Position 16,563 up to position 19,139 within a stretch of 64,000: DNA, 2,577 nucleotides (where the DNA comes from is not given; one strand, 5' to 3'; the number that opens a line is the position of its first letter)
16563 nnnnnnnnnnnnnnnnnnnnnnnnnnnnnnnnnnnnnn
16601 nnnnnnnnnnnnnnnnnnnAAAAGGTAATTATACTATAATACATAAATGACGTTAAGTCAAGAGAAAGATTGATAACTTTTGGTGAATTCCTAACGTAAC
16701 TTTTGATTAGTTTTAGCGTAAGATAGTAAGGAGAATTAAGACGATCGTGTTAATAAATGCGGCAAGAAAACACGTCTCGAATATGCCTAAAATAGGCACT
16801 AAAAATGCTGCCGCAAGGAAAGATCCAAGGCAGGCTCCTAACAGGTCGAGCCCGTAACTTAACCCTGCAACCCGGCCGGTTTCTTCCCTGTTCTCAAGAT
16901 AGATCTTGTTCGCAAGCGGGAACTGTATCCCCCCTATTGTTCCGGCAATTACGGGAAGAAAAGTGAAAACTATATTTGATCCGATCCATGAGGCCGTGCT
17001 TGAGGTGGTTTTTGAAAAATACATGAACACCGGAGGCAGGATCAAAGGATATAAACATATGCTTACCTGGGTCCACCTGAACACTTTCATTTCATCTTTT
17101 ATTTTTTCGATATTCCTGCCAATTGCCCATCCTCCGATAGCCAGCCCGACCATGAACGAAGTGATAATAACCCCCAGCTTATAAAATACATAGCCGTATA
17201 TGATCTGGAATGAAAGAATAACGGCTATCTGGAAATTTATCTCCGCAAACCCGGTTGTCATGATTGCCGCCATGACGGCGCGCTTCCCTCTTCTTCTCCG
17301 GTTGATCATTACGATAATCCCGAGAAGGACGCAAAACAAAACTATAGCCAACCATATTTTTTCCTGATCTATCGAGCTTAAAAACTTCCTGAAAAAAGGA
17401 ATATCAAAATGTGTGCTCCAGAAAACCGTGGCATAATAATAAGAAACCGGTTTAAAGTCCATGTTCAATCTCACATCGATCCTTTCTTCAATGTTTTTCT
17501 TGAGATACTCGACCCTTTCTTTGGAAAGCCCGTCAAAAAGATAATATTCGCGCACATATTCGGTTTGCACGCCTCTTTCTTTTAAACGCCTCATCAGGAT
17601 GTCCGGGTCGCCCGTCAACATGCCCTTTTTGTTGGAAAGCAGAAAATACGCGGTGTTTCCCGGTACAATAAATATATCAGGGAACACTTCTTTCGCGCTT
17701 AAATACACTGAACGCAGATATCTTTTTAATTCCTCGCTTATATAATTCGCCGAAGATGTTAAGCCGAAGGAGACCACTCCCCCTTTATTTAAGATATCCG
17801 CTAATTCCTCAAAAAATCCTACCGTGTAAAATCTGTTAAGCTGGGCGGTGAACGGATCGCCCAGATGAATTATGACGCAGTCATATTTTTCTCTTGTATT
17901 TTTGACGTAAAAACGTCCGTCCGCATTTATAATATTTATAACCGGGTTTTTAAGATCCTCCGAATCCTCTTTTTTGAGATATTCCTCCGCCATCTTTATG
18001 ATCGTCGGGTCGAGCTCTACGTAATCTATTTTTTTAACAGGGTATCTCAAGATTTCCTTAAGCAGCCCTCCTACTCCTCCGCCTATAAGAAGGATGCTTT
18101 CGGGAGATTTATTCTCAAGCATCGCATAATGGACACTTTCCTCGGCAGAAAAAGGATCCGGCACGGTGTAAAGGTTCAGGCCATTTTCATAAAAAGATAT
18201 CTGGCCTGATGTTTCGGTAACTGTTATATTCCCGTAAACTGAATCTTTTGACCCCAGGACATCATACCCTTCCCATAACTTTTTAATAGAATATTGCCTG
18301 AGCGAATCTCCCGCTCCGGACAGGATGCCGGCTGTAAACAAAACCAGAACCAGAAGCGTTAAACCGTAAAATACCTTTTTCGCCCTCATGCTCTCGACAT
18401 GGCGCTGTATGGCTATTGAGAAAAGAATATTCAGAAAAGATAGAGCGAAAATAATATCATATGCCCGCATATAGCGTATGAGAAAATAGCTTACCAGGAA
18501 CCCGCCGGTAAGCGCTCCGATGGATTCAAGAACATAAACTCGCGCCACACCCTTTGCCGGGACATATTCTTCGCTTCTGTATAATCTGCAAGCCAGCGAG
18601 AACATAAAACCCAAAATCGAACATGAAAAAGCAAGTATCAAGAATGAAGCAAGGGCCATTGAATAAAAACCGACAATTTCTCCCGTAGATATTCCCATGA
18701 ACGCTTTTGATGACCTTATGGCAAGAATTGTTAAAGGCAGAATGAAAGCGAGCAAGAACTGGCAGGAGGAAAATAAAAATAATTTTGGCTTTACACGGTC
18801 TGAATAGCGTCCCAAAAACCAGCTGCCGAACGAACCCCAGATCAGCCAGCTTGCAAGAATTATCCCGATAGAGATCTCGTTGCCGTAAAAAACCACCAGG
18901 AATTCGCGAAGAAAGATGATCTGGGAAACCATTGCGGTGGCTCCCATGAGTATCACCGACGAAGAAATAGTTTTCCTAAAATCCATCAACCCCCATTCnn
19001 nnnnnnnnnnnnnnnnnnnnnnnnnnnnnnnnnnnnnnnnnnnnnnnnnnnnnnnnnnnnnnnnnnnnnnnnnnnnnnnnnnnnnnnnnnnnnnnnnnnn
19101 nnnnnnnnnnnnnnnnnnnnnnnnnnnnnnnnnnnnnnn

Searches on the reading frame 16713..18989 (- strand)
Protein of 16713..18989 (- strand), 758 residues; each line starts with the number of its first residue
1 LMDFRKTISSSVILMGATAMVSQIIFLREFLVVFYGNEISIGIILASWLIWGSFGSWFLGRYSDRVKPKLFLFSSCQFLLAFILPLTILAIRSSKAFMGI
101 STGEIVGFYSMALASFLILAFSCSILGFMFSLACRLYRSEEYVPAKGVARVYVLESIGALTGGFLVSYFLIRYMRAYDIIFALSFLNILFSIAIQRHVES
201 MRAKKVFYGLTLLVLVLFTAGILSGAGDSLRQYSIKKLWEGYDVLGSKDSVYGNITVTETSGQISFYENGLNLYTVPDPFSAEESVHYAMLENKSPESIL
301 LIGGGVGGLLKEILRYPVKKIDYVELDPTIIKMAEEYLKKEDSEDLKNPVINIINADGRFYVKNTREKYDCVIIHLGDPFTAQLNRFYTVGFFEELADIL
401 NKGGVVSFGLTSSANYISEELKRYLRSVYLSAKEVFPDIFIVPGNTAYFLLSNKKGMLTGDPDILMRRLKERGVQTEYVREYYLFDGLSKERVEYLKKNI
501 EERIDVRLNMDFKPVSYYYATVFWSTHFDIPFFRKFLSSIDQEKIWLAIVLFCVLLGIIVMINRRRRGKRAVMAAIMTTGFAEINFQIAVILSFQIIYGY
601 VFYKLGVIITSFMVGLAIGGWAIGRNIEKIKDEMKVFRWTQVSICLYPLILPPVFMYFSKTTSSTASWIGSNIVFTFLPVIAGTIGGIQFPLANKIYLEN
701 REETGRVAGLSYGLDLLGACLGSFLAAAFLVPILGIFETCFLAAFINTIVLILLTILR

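Call 58: search_protein_families(library=ncbifam, proteins=[window:16713-18989:-], max_evalue=0.00001)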
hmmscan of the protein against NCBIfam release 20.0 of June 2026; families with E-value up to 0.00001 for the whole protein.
window:16713-18989:- (758 aa): 6 families
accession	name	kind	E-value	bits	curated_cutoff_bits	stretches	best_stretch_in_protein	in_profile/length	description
NF002956.0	PRK03612.1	equivalog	4.1e-50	170.7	472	2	7-412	58-419/522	polyamine aminopropyltransferase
NF002010.0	PRK00811.1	equivalog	3.1e-33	115.2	260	1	243-479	24-265/287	polyamine aminopropyltransferase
TIGR00417.1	speE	equivalog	3.6e-25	88.8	249.55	1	257-439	34-210/271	spermidine synthase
NF037959.1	MFS_SpdSyn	subfamily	3.3e-20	72.3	40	2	41-439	30-409/480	fused MFS/spermidine synthase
NF002435.0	PRK01581.1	equivalog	8.5e-18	64.6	537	1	232-407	86-265/374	polyamine aminopropyltransferase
NF003380.0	PRK04457.1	equivalog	4.6e-10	39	304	1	290-426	64-196/265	polyamine aminopropyltransferase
